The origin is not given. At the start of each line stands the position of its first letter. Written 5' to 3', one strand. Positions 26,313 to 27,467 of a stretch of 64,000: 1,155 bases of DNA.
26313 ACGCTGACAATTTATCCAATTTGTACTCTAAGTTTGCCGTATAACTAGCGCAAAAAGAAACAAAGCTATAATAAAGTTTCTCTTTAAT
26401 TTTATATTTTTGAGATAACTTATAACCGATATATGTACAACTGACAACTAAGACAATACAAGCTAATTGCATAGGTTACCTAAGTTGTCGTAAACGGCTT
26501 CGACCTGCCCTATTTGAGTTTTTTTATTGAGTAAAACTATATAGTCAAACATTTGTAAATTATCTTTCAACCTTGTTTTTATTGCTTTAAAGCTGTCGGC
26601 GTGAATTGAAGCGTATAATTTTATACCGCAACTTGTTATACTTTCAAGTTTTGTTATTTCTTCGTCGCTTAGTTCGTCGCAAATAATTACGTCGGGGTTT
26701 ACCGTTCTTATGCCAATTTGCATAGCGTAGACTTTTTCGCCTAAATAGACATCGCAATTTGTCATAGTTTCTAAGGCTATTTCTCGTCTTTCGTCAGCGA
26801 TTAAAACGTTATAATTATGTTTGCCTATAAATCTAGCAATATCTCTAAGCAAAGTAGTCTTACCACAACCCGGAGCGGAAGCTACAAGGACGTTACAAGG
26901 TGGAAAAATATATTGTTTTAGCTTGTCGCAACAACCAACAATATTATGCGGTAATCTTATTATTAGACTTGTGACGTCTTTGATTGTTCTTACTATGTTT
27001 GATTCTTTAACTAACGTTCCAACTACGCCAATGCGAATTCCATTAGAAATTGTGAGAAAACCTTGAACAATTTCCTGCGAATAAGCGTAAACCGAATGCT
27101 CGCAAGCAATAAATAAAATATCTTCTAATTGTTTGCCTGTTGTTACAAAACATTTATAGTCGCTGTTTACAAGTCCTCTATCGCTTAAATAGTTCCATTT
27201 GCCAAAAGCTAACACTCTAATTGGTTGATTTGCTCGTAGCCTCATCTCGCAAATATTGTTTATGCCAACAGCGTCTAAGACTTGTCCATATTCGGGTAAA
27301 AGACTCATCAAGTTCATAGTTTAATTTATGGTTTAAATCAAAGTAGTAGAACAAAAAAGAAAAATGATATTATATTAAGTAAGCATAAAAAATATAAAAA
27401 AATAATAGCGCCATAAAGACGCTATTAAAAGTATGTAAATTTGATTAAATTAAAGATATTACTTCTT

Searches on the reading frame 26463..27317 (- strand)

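Call 84: search_protein_families(library=ncbifam, proteins=[window:26463-27317:-], max_evalue=1e-15)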
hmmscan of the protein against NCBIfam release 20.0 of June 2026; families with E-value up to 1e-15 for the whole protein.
window:26463-27317:- (284 aa): 1 family
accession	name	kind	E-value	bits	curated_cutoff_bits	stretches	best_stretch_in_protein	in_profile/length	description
TIGR02858.1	spore_III_AA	equivalog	8.2e-44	149.9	281.3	1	24-277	2-271/272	stage III sporulation protein AA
